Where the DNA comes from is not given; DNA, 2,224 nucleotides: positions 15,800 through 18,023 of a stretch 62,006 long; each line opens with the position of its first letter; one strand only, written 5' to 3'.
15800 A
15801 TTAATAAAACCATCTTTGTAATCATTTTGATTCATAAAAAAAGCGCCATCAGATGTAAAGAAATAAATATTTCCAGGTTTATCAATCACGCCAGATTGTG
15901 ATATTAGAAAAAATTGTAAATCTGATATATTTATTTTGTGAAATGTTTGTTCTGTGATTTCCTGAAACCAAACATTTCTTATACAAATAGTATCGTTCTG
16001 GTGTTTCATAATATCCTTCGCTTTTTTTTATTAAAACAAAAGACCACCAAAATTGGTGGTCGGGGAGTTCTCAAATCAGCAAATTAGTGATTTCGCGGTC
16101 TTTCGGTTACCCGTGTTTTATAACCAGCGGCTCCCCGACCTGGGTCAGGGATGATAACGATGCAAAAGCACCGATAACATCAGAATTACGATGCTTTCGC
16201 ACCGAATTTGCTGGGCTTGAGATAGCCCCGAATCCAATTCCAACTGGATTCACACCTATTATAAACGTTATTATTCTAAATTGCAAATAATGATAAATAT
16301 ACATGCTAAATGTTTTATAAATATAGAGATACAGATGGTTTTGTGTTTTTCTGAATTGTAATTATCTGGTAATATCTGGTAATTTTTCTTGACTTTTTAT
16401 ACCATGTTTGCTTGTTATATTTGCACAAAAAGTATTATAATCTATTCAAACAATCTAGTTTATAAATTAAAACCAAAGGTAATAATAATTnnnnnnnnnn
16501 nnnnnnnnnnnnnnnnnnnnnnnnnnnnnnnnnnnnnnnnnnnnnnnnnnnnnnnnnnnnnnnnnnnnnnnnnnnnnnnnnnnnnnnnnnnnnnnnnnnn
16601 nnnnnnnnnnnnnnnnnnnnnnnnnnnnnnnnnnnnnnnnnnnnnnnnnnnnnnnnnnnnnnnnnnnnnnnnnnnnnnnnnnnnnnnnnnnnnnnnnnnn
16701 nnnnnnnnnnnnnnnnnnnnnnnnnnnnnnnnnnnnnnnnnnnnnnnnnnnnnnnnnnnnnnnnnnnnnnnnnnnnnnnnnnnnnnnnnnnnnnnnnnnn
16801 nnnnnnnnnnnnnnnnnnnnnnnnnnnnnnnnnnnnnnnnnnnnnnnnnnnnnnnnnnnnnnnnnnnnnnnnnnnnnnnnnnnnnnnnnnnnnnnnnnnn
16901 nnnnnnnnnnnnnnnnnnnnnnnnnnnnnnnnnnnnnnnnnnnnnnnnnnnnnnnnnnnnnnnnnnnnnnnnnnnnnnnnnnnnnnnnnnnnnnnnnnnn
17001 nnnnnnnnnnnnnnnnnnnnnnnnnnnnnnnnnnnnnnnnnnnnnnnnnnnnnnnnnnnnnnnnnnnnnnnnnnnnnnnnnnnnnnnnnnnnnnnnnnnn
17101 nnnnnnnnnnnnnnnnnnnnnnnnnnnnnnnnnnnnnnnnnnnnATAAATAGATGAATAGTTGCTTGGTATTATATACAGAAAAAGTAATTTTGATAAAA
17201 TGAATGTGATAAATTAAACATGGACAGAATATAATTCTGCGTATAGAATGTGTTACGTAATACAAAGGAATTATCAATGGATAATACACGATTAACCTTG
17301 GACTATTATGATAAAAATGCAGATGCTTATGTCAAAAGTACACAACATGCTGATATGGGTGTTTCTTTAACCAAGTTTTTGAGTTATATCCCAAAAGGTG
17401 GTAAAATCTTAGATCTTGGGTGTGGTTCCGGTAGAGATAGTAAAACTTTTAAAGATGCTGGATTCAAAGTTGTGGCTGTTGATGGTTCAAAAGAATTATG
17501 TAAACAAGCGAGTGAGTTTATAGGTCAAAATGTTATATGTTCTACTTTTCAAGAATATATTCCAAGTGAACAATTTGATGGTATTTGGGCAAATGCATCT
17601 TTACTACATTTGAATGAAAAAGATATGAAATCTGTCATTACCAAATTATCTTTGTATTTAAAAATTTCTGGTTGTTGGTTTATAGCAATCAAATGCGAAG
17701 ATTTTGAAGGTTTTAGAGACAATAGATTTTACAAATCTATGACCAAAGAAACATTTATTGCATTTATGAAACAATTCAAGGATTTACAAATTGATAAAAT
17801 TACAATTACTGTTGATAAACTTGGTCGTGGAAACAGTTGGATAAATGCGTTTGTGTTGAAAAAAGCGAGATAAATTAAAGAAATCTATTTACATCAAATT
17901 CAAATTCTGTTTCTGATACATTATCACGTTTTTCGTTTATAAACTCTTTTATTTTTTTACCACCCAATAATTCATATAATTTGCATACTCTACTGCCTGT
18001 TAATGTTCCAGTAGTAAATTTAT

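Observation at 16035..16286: Unannotated ~217-nt structured RNA with three mutually exclusive helices (riboswitch/attenuator-like) upstream of two hypothetical genes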

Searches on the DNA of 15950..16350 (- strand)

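Call 4: search_rna_families(source=window, start=15950, end=16350, threshold=evalue, max_evalue=10, show_alignments=5)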
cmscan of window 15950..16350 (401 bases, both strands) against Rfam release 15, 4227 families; matches with E-value up to 10: 4.
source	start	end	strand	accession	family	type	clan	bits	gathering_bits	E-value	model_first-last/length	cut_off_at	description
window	16038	16104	-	RF00078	MicA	Gene; sRNA;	-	17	41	3.9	1-75/75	no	MicA sRNA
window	16034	16092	-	RF01859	Phe_leader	Cis-reg; leader;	-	15.9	55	4.8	1-125/125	no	Phenylalanine leader peptide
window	16150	16181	-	RF01059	mir-598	Gene; miRNA;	-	13.3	69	9.2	4-74/80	no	mir-598 microRNA precursor family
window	15982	16182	+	RF02267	Vax2os1_2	Gene; lncRNA;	-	6.5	55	0.81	235-466/466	no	Vax2os1 conserved region 2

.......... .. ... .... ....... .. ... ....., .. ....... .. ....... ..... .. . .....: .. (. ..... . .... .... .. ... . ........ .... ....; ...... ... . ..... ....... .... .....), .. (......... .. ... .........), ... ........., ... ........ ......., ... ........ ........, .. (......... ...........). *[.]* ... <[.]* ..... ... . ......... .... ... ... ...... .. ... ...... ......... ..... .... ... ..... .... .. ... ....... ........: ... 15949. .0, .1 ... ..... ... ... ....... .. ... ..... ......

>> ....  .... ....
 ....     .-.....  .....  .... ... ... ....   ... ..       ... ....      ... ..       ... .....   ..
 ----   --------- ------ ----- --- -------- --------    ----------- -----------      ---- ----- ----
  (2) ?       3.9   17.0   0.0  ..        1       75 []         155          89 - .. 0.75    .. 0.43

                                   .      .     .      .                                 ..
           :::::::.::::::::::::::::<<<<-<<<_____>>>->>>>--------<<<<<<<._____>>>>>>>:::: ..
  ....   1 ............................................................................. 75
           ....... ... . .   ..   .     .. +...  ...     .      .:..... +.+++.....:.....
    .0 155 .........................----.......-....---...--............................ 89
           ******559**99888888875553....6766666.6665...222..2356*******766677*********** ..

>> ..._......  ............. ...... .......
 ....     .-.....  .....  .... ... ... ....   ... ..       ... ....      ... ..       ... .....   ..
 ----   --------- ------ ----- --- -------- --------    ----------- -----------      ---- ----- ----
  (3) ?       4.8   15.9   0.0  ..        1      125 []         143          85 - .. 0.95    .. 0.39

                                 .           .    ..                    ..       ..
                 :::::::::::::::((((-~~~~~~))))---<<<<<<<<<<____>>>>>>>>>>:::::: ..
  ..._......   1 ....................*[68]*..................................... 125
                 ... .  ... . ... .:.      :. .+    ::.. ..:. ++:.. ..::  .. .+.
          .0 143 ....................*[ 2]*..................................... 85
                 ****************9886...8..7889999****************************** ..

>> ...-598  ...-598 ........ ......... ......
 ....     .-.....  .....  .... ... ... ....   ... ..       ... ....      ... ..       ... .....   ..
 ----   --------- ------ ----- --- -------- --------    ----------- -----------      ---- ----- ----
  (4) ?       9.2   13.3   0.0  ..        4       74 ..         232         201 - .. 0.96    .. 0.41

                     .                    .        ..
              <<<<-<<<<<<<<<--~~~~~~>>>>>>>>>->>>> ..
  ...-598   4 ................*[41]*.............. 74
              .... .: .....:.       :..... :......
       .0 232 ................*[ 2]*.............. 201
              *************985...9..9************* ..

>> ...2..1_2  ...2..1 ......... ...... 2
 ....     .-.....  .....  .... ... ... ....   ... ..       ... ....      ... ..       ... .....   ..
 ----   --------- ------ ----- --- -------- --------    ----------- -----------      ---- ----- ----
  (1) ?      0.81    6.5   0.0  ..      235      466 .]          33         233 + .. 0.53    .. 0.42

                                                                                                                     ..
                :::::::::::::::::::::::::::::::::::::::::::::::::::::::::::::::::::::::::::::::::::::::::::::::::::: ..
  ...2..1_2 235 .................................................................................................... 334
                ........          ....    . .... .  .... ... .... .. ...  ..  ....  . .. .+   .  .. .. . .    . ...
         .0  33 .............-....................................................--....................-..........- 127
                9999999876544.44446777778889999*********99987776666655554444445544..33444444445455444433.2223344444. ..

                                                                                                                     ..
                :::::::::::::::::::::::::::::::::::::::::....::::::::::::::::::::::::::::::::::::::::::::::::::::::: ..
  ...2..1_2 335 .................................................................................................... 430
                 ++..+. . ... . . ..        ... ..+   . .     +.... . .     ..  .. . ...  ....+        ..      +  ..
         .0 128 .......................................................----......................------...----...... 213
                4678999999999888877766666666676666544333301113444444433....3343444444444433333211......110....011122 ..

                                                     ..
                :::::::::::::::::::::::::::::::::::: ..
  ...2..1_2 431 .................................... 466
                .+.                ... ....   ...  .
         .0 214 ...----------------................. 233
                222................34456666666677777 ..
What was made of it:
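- On Any curated RNA family (Rfam 15, 4227 models, including riboswitches, T-box, 6S, SRP, tmRNA, RNase P and alphaproteobacterial sRNAs): The region at E <= 10 gives only noise of 6-17 bits (call 4).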

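Call 18: search_dna_similar(query=window:16030-16260:-, collection=phages, mode=distant, max_evalue=0.01)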
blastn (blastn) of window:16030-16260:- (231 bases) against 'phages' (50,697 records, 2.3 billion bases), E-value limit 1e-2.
No match.

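Call 19: search_dna_similar(query=window:16030-16260:-, collection=plasmids, mode=distant, max_evalue=0.01)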
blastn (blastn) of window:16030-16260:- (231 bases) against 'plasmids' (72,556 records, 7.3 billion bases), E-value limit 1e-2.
No match.
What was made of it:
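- Tried and rejected: Phage or plasmid origin. blastn of the RNA against the phage and plasmid collections found no match (calls 18, 19).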

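Call 51: build_rna_model(alignment_id=A2, structure=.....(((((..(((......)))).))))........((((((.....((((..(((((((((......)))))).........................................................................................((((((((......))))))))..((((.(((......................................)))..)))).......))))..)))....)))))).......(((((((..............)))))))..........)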
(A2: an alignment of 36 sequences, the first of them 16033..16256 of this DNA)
Model R1 built from alignment A2 (36 sequences, 315 columns); structure: as given.
model positions 226; base pairs 49; branch points 4; effective number of sequences 2.75; information 0.59 bits per position. Calibrated on 0.2 Mb of random sequence (short: E-values are rough).
structure used (alignment columns):
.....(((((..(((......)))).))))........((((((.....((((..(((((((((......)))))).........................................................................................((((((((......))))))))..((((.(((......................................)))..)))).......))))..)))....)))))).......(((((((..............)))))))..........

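Call 52: search_with_rna_model(model_id=R1, sources=[window, L022, L026, L028, L029, L030, L031, L032, L035, L036, L037, L038, L039, L040, L041, L042, L043, L044, L045, L046, L047, L048, L049, L050, L051, L052, L053, L054, L055, L056, L057, L058, L059, L060, L061, L062, L063, L064, L065, L066, L067, L010, L009], max_evalue=0.01, make_alignment=true)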
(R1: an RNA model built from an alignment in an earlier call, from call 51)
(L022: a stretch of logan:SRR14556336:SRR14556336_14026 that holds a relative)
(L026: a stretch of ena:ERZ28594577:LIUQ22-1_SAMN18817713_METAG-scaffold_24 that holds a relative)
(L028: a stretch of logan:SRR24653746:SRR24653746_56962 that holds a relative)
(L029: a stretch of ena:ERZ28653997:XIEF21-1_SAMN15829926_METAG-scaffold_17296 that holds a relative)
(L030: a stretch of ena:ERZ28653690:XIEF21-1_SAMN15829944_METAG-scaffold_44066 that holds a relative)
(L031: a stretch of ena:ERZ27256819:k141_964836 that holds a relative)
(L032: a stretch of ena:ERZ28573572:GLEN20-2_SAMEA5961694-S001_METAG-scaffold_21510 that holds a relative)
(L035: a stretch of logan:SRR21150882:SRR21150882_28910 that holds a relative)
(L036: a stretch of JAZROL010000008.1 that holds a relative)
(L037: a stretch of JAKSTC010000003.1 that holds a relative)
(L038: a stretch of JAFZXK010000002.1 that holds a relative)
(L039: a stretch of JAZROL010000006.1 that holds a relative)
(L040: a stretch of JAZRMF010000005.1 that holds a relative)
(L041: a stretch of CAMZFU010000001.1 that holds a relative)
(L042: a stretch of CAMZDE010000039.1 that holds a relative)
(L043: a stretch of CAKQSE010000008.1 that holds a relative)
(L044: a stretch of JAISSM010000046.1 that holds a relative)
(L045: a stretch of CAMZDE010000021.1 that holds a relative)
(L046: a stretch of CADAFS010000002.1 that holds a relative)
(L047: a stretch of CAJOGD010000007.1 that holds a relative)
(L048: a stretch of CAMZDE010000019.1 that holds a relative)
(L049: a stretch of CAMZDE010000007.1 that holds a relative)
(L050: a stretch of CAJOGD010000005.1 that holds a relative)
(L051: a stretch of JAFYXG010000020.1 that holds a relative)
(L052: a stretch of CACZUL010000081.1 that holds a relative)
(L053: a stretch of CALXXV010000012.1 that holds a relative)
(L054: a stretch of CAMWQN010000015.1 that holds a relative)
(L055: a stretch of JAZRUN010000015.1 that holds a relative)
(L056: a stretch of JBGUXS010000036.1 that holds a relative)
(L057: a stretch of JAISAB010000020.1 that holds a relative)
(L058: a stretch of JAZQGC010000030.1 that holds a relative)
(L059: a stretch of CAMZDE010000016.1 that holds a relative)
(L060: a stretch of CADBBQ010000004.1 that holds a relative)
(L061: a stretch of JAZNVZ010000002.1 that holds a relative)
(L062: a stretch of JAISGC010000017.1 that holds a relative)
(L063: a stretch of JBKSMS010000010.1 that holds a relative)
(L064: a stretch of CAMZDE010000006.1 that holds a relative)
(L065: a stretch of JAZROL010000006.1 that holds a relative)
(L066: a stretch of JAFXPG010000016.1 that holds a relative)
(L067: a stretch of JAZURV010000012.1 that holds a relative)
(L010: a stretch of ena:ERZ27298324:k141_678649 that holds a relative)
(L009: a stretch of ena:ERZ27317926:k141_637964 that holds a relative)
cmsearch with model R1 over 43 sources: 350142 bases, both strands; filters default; matches with E-value up to 0.01: 52.
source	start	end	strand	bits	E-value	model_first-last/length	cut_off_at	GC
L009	2537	2760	-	224.5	1e-71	1-226/226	no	0.47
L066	4140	4361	-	220.4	2.2e-70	1-226/226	no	0.42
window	16033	16256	-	215.3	1e-68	1-226/226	no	0.47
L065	3699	3921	-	208.4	1.9e-66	1-226/226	no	0.43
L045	2251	2466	-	206.7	7.1e-66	1-226/226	no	0.47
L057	1808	2037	-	206.6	7.4e-66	1-226/226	no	0.49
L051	5662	5892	+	204.6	3.4e-65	1-226/226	no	0.49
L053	4484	4697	+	204.3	4.3e-65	1-226/226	no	0.46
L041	7470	7686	+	202.2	2e-64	1-226/226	no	0.47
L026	2251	2477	+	200.8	6.1e-64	1-226/226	no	0.44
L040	2373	2592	+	197.9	5.5e-63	1-226/226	no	0.43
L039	2957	3170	+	197.1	9.8e-63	1-226/226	no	0.47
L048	1415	1629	+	196.4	1.6e-62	1-226/226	no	0.48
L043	2895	3128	+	194.4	7.3e-62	1-226/226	no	0.48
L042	580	794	-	192.8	2.6e-61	1-226/226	no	0.46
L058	6953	7172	-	192.1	4.3e-61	1-226/226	no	0.49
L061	6108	6342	+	191.6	6.4e-61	1-226/226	no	0.43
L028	2249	2477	+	190.1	1.9e-60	1-226/226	no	0.45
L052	1425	1649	+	187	2e-59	1-226/226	no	0.46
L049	5459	5669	-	185.2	8.1e-59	1-226/226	no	0.45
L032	2286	2481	+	182.9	4.4e-58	1-226/226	no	0.47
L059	177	393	-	173.3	6.3e-55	1-226/226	no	0.5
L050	4516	4743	+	172.4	1.2e-54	1-226/226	no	0.52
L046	769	1028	-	170.4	5.5e-54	1-226/226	no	0.49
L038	1640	1898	+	168.7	2.1e-53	1-226/226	no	0.45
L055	3542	3773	+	166.3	1.3e-52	1-226/226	no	0.44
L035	651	832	+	163.6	1e-51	1-226/226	no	0.46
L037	6231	6477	-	161.6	4.4e-51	1-226/226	no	0.44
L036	3972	4155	-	159.8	1.8e-50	1-226/226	no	0.46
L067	3417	3599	+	159.4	2.3e-50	1-226/226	no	0.46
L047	934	1201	+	155.8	3.5e-49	1-226/226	no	0.48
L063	2063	2262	-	154.6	8.7e-49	1-226/226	no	0.49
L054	1061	1288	+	154.3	1.1e-48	1-226/226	no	0.46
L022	2285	2484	+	152.5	4.4e-48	1-226/226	no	0.49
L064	7215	7410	+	143.1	5.2e-45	1-226/226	no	0.47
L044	6672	6912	-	131.7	2.9e-41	1-226/226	no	0.51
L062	6090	6348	-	124.7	5.9e-39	1-226/226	no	0.56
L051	3310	3496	-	46.2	3.3e-13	1-226/226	no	0.42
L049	2572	2768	-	33.6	4.8e-09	1-226/226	no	0.43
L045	4823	5010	-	28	3.3e-07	1-226/226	no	0.46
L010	2599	2766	-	26.7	8.6e-07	1-226/226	no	0.33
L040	2369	2587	-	23.4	1.1e-05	1-226/226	no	0.44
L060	4597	4834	+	22.7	1.7e-05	1-226/226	no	0.39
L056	2010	2246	-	22.3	2.4e-05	1-226/226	no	0.38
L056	1738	1970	-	21.5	4.3e-05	1-226/226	no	0.42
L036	3976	4160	+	21.1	5.9e-05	1-226/226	no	0.46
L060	4874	5107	+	18.6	0.00039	1-226/226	no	0.43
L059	304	424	+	16.9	0.0014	53-170/226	no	0.46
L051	5658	5889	-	16.7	0.0016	1-226/226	no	0.5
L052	1422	1645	-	16.2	0.0025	1-226/226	no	0.46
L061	3571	3659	-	14.8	0.007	1-226/226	no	0.3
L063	2067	2266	+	14.7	0.0077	1-226/226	no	0.49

Alignment A3: 52 matches aligned to the model, 533 columns, each read 5' to 3' on its own strand. Consensus structure (alignment columns), stored with it:
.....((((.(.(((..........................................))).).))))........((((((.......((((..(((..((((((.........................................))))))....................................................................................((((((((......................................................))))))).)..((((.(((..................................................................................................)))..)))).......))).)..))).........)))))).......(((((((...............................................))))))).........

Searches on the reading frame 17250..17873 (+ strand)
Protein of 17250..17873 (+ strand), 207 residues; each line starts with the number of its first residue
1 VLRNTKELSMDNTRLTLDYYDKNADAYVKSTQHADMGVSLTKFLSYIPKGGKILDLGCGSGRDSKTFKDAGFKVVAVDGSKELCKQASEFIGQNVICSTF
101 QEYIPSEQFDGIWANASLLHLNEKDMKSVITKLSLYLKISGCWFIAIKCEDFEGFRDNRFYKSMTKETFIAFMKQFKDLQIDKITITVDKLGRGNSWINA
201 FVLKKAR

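Call 9: search_protein_families(library=pfam, proteins=[window:17250-17873:+], max_evalue=0.01)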
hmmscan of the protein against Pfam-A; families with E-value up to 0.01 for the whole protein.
window:17250-17873:+ (207 aa): 9 families
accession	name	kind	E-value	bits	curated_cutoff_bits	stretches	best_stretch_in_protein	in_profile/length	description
PF13649.12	Methyltransf_25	-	1.7e-12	48.3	27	1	53-141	1-97/97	Methyltransferase domain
PF08241.18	Methyltransf_11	-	2.5e-11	44.5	21.2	1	54-141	1-91/95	Methyltransferase domain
PF13489.12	Methyltransf_23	-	1.2e-09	38.5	27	1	40-145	13-116/164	Methyltransferase domain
PF08242.18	Methyltransf_12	-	1.3e-09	39.1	30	1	54-141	1-96/98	Methyltransferase domain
PF03848.20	TehB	-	1.4e-07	31.6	20.4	1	47-145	28-132/193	Tellurite resistance protein TehB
PF13847.12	Methyltransf_31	-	3.8e-06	27.1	27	1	49-145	3-109/145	Methyltransferase domain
PF05891.18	Methyltransf_PK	-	4.2e-05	23.6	27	1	52-148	58-162/218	AdoMet dependent proline di-methyltransferase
PF01135.25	PCMT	-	0.00064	20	20.3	1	35-91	60-118/210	Protein-L-isoaspartate(D-aspartate) O-methyltransferase (PCMT)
PF05175.20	MTS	-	0.0074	16.4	23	1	28-93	10-77/170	Methyltransferase small domain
